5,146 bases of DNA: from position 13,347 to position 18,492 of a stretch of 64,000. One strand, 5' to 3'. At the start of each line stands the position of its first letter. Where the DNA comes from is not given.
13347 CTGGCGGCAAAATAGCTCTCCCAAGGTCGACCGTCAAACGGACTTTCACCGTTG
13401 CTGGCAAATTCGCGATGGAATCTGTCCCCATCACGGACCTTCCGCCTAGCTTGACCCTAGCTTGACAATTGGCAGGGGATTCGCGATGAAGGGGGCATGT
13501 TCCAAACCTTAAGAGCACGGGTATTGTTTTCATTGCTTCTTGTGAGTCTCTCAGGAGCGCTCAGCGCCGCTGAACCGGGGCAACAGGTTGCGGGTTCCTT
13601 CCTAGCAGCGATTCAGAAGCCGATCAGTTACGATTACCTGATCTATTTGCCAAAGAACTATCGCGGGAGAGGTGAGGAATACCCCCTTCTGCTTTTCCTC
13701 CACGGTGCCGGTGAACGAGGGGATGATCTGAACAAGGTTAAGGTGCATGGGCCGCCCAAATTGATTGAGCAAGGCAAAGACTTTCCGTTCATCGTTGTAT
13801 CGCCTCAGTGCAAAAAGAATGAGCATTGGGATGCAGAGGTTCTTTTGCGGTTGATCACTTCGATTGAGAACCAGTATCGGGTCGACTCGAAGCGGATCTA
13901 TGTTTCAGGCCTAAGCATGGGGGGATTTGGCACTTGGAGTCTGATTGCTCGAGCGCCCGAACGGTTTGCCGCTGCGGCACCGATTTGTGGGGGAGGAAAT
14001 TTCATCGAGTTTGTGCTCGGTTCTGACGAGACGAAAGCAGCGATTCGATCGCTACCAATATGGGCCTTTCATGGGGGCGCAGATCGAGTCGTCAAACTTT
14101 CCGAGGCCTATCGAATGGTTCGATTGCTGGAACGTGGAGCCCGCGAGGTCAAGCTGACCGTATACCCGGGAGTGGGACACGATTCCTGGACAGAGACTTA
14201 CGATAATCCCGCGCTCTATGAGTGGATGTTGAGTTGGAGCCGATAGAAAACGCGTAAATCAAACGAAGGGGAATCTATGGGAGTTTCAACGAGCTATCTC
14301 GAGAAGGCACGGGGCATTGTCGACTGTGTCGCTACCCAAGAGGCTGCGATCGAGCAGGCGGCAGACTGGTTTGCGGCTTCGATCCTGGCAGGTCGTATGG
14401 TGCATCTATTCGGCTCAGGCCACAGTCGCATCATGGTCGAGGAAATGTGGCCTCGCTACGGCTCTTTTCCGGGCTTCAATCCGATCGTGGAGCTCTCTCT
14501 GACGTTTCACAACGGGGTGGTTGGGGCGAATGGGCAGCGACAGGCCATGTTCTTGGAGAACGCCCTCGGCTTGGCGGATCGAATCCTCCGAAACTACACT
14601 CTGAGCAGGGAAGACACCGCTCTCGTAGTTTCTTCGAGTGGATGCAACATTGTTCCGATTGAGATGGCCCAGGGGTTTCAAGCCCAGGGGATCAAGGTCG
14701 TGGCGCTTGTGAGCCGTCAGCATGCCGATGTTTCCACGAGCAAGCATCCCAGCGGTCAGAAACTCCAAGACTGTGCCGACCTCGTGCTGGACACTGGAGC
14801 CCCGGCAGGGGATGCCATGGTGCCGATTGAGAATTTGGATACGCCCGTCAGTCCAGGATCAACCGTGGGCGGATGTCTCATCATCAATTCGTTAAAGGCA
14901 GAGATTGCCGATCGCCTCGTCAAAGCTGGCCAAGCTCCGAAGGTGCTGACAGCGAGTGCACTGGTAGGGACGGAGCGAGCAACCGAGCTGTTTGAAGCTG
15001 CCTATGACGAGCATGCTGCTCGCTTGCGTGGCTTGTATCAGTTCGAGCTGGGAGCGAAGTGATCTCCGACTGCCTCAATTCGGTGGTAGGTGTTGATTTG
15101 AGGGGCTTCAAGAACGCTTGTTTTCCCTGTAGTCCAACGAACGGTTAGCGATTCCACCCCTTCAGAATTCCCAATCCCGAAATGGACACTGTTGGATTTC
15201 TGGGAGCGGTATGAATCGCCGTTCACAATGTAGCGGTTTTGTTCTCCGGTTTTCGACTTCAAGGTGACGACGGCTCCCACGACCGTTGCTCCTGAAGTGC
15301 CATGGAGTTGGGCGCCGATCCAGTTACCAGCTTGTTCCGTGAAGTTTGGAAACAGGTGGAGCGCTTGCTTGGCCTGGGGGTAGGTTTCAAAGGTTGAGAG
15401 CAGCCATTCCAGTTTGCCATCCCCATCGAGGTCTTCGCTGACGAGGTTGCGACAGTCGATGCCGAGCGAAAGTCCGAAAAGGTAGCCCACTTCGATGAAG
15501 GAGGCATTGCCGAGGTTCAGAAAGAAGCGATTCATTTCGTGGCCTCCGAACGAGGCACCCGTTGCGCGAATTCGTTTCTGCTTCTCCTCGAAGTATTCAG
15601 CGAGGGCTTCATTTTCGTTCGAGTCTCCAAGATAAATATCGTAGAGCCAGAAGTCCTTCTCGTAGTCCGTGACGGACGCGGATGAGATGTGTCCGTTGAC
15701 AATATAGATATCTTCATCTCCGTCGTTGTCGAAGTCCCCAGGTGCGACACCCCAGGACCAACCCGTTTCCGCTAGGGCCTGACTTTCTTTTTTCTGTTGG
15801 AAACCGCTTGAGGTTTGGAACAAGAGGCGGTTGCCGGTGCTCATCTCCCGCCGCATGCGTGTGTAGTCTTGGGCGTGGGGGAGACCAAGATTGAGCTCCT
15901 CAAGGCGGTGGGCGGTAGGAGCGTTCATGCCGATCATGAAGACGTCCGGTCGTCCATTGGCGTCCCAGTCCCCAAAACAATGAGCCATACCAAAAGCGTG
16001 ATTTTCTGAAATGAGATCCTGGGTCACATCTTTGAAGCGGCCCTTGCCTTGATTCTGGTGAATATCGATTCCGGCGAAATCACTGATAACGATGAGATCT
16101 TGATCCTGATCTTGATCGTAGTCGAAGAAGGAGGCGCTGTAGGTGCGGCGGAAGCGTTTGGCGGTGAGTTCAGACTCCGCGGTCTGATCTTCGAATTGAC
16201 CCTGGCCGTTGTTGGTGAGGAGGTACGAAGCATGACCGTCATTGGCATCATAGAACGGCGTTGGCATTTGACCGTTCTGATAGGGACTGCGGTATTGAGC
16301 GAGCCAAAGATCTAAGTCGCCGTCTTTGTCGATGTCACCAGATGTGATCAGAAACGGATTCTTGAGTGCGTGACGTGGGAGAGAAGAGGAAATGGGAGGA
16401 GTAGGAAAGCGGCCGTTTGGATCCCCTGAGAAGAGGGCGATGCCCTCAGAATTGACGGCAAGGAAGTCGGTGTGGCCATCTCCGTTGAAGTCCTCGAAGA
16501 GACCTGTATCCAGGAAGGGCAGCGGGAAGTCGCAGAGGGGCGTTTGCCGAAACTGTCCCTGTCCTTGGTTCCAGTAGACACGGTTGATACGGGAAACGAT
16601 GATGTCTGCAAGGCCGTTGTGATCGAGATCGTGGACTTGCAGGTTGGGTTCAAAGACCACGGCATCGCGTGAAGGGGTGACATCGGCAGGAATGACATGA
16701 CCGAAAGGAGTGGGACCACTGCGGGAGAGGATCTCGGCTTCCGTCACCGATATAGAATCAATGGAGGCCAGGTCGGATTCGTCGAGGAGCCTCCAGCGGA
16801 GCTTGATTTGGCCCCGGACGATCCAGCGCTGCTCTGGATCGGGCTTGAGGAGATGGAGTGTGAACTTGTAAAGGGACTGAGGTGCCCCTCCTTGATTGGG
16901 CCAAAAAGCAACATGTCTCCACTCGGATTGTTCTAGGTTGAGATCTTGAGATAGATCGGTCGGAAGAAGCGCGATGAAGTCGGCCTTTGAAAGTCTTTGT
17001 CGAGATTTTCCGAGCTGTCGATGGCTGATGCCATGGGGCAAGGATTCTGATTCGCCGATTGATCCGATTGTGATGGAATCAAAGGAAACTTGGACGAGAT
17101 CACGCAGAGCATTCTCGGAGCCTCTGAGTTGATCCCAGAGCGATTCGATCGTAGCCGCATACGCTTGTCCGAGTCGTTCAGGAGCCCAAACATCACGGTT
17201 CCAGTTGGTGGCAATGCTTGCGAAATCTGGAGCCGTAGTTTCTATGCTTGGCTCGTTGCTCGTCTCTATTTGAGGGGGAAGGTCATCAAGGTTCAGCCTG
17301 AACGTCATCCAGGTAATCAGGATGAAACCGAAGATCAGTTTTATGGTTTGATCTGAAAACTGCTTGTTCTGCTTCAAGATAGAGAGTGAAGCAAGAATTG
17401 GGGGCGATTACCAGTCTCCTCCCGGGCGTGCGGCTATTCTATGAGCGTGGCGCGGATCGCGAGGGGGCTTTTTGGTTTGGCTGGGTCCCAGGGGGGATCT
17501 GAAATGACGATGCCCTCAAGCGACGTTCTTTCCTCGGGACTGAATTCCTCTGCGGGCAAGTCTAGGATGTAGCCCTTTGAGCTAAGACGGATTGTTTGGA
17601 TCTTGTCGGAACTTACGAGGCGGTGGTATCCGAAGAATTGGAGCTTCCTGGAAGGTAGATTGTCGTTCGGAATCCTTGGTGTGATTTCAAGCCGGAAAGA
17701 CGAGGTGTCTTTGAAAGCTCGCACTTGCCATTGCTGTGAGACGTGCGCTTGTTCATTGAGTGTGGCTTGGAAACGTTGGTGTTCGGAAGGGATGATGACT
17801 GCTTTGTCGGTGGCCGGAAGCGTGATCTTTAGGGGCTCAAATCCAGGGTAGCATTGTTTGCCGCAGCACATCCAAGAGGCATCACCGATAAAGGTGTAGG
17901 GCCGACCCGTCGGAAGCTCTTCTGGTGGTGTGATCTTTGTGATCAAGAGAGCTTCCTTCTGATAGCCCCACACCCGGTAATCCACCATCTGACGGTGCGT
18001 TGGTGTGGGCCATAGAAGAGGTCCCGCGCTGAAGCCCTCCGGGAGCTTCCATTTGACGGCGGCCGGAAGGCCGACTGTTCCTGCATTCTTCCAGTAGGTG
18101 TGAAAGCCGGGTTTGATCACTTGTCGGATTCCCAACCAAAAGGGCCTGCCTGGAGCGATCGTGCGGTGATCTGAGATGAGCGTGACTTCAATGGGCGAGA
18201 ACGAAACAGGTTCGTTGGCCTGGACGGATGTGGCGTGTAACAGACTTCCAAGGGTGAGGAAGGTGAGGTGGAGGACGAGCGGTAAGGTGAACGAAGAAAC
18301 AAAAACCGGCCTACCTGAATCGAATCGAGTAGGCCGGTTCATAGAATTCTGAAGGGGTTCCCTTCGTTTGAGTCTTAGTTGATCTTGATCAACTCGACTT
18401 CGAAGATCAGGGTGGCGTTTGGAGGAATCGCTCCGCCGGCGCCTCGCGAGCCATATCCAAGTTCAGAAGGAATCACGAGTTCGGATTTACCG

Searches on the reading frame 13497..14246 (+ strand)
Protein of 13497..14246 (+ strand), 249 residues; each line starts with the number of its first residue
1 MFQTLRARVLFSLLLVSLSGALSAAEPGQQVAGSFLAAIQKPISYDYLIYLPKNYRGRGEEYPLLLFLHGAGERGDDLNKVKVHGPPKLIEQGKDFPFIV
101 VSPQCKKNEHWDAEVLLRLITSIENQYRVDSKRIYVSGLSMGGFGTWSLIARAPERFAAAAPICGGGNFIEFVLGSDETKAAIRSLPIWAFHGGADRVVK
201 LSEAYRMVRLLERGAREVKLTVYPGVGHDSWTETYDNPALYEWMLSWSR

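Call 28: search_protein_families(library=pfam, proteins=[window:13497-14246:+], max_evalue=0.001)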
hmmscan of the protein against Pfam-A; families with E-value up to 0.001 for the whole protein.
window:13497-14246:+ (249 aa): 6 families
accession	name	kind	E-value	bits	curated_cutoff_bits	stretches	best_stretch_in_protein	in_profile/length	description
PF00326.27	Peptidase_S9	-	7.3e-12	45.7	22.6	2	119-170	51-102/213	Prolyl oligopeptidase family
PF02230.22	Abhydrolase_2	-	7.1e-10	39.5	23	1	124-233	97-204/217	Phospholipase/Carboxylesterase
PF00756.26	Esterase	-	1.6e-09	38.3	22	1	100-163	83-149/251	Putative esterase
PF01738.24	DLH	-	2.6e-09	37.4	21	1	119-228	84-186/217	Dienelactone hydrolase family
PF12146.15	Hydrolase_4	-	1.3e-08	34.9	27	1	183-234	189-238/239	Serine aminopeptidase, S33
PF10503.15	Esterase_PHB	-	0.00044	20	23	0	115-161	80-126/219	Esterase PHB depolymerase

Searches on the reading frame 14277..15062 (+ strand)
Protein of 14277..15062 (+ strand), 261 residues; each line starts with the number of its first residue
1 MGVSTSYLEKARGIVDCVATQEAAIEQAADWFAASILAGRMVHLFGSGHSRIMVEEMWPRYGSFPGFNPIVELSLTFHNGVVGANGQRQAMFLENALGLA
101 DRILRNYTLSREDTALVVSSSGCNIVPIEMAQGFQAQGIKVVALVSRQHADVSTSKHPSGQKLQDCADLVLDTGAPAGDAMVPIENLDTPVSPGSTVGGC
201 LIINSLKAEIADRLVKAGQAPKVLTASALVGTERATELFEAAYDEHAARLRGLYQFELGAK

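Call 28: search_protein_families(library=pfam, proteins=[window:14277-15062:+], max_evalue=0.001)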
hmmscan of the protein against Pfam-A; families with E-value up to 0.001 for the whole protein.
window:14277-15062:+ (261 aa): 2 families
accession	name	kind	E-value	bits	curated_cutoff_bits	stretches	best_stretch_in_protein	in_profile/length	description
PF13580.11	SIS_2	-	2.2e-34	118.9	27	1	7-146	2-138/138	SIS domain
PF10740.15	DUF2529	-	3.2e-05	24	22.3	0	108-196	75-152/169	Domain of unknown function (DUF2529)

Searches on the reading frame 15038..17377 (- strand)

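Call 28: search_protein_families(library=pfam, proteins=[window:15038-17377:-], max_evalue=0.001)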
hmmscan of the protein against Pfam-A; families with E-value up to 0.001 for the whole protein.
window:15038-17377:- (779 aa): 3 families
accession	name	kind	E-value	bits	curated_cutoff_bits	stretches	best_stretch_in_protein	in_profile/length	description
PF13517.12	FG-GAP_3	-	1.5e-39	134.8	26.9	4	419-480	1-60/61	FG-GAP-like repeat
PF07593.17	UnbV_ASPIC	-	3.8e-15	56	23.4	1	700-764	2-66/68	ASPIC and UnbV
PF01839.29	FG-GAP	-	8.4e-12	45.1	22.1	0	542-559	3-20/37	FG-GAP repeat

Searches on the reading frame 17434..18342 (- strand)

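Call 29: search_protein_families(library=pfam, proteins=[window:17434-18342:-], max_evalue=0.001)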
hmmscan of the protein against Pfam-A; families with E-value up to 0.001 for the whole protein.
window:17434-18342:- (302 aa): 1 family
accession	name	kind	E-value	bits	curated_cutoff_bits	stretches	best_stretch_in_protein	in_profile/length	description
PF11412.14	DsbD_N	-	1.1e-12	48.4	25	1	63-170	15-113/119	Thiol:disulfide interchange protein DsbD, N-terminal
